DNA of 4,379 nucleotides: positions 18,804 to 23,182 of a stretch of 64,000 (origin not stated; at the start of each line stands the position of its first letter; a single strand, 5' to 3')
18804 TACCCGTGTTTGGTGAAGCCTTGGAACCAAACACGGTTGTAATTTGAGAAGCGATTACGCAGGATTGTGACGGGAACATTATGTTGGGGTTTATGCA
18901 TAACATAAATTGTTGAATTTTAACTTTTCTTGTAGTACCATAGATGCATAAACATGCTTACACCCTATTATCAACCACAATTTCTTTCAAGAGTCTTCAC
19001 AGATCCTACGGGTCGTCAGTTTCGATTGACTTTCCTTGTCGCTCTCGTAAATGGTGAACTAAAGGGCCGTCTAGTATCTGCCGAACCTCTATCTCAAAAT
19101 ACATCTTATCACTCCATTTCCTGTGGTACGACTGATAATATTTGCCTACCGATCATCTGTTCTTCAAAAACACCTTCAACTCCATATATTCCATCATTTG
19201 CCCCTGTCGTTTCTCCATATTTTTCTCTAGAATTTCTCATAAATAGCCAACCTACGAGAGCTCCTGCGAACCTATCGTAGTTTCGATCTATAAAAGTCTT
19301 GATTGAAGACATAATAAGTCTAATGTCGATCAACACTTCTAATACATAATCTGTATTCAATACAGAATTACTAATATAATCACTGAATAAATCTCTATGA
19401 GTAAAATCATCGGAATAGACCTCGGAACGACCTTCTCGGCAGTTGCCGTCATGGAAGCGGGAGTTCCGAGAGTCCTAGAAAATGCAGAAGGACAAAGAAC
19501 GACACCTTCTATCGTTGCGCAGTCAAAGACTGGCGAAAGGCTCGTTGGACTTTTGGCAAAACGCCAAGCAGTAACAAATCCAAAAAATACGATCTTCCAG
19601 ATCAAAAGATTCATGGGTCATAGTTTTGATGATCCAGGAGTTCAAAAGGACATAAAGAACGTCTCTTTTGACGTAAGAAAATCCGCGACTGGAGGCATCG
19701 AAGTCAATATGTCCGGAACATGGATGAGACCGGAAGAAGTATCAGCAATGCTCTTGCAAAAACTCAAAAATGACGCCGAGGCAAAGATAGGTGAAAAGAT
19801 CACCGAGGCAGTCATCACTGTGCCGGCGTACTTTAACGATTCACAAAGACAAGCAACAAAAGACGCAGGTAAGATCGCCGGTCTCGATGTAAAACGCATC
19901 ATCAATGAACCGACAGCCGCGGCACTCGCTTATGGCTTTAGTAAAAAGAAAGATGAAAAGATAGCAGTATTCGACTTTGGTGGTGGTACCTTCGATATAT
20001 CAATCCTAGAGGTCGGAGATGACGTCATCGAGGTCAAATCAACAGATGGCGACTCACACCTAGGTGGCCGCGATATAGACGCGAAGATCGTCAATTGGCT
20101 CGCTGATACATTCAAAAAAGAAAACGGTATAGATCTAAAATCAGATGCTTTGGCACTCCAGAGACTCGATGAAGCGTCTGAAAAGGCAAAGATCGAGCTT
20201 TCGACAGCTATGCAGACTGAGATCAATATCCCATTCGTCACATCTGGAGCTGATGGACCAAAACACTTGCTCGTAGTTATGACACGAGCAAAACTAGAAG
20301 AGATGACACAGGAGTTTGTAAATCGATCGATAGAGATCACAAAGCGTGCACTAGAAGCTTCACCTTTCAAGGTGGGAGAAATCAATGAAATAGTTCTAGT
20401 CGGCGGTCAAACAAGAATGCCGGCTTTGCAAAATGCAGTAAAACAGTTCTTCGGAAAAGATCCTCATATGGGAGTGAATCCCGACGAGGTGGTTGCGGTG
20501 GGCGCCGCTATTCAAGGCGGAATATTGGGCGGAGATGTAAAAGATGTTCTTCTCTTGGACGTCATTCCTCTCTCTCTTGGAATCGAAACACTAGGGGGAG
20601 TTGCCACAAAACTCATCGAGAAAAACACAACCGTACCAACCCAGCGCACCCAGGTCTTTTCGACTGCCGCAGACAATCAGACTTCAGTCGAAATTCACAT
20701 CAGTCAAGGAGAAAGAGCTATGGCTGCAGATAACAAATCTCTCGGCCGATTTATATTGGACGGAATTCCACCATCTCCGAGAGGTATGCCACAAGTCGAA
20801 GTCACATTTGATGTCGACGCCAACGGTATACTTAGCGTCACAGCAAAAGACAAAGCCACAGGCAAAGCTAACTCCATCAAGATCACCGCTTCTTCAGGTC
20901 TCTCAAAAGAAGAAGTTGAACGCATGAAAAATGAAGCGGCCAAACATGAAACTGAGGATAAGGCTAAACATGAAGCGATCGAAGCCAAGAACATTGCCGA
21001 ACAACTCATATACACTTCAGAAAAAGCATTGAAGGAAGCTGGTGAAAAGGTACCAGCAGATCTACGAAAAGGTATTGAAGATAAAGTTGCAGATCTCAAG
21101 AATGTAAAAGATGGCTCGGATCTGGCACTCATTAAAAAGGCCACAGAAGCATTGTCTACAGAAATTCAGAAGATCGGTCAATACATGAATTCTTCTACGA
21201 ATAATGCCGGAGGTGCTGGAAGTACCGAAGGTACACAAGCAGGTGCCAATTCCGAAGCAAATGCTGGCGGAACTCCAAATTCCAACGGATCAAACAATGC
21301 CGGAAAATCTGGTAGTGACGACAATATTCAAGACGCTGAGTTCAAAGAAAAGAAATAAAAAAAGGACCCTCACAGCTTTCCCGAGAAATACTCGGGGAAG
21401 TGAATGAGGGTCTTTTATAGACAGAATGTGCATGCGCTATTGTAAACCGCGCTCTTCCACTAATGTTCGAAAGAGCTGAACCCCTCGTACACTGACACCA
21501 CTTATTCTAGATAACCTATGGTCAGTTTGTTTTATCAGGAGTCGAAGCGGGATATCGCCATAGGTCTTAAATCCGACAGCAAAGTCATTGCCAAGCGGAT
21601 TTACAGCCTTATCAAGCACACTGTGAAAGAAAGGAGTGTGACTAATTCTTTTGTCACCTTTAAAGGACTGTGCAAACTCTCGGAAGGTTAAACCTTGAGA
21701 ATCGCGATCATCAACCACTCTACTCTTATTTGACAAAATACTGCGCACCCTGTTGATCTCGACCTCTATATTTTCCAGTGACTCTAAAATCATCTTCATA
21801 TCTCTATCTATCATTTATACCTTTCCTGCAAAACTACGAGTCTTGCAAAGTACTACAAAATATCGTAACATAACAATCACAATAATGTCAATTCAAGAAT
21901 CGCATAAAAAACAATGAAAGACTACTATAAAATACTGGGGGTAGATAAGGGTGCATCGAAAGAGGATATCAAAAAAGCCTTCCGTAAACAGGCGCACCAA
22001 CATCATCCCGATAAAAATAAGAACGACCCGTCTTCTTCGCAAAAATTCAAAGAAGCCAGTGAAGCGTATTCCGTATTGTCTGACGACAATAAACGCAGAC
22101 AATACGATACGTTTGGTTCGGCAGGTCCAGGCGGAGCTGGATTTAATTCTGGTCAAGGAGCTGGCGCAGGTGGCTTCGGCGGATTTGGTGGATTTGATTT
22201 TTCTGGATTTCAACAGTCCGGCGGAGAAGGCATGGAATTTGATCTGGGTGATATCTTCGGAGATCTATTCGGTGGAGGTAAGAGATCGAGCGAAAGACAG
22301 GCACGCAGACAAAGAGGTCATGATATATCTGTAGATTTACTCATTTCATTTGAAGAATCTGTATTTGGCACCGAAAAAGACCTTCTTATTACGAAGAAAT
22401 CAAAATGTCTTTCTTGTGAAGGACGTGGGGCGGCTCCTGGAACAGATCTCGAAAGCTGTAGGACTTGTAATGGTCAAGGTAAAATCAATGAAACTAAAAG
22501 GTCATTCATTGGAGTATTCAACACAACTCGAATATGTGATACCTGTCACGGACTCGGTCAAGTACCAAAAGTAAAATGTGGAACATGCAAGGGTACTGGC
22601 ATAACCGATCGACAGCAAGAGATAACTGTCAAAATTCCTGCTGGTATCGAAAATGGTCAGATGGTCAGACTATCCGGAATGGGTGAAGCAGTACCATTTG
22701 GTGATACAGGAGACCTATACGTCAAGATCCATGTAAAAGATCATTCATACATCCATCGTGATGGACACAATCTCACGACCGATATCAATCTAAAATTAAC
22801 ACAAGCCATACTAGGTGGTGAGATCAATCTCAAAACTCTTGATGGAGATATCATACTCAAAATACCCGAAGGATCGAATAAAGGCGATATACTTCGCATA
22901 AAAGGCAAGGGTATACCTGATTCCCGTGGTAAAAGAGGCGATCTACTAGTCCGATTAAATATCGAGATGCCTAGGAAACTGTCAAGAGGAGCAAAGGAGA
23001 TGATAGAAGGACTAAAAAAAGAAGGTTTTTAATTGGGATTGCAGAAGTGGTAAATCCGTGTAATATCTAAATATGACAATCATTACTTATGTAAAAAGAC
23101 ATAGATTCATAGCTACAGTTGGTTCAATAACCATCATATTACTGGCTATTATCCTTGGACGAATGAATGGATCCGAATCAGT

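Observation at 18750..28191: Two inverted copies of a 143-bp MITE-like element bracket a 9.2-kb dnaK-dnaJ-efflux segment and split grpE from dnaK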

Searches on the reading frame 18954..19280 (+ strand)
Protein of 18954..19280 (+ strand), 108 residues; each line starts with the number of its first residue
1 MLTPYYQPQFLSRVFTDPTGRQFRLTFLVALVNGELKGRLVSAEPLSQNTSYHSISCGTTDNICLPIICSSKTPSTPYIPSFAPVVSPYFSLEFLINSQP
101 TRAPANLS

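Call 11: search_protein_families(library=pfam, proteins=[window:18954-19280:+])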
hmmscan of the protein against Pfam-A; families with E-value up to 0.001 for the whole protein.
window:18954-19280:+ (108 aa): 0 families

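Call 57: find_encoding_contigs(protein=window:18954-19280:+, flank=10000, max_places=5)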
Protein window:18954-19280:+ (108 aa): 1 contig read that carries it; 1 place shown.
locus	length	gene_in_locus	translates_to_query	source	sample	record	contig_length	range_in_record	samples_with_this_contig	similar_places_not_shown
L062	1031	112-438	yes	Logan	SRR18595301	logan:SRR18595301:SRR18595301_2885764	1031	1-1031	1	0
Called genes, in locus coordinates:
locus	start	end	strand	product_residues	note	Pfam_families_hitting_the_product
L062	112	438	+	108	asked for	-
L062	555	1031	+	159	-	?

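Call 70: search_protein_families(library=ncbifam, max_evalue=0.01, proteins=[window:18954-19280:+])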
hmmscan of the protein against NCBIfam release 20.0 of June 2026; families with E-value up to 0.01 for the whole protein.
window:18954-19280:+ (108 aa): 0 families

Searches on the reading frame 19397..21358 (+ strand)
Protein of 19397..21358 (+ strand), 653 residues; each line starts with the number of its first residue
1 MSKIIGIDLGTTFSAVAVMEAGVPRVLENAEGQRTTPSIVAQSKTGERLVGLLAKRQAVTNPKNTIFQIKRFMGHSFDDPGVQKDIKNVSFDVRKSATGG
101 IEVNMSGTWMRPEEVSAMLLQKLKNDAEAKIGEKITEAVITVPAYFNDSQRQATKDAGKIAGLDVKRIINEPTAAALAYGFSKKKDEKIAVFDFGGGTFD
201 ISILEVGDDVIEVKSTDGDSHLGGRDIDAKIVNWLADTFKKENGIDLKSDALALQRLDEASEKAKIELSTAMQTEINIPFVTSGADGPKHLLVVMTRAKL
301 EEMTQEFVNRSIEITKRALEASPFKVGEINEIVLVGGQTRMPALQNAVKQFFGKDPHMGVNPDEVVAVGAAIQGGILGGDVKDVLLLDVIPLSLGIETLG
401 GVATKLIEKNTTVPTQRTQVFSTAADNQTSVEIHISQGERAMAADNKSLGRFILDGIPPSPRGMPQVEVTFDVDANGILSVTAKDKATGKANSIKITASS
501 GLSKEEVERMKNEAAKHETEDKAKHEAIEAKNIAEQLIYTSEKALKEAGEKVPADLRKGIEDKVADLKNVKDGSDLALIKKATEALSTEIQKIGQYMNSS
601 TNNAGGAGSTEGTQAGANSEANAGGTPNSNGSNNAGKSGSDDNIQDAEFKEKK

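Call 11: search_protein_families(library=pfam, proteins=[window:19397-21358:+])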
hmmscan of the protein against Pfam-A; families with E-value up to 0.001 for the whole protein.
window:19397-21358:+ (653 aa): 2 families
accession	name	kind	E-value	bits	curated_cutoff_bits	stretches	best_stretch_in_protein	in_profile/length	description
PF00012.26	HSP70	-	4.8e-245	814.8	20.6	1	4-597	1-597/599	Hsp70 protein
PF06723.19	MreB_Mbl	-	7.5e-17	61.6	27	1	116-371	74-316/327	MreB/Mbl protein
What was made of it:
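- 19397..21358 (+): dnaK. call 11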

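Call 34: find_encoding_contigs(protein=window:19397-21358:+, flank=10000, max_places=10)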
Protein window:19397-21358:+ (653 aa): no gene with exactly this product is on record in the collection.

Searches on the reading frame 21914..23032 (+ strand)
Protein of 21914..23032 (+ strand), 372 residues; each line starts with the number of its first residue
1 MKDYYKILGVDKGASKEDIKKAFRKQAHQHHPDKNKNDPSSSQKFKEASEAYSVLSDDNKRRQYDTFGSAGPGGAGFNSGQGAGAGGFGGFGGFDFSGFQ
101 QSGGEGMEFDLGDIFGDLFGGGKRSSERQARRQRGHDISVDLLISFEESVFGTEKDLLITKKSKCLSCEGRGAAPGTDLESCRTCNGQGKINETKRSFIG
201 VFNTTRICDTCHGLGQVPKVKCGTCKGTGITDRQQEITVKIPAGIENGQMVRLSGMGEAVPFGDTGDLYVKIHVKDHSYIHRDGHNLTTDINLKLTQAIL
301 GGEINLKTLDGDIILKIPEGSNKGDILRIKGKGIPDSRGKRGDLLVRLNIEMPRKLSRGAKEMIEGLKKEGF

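Call 11: search_protein_families(library=pfam, proteins=[window:21914-23032:+])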
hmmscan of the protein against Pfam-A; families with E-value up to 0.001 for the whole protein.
window:21914-23032:+ (372 aa): 3 families
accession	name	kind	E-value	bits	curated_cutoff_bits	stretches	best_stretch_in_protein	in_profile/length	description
PF01556.23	DnaJ_C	-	2.7e-44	151.3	26.6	1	139-353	2-152/152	DnaJ C terminal domain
PF00226.36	DnaJ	-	5.4e-26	90.9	27.8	1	3-65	1-63/63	DnaJ domain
PF00684.25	DnaJ_CXXCXGXG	-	4.4e-14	52.9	32.7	1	165-229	1-65/65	DnaJ central domain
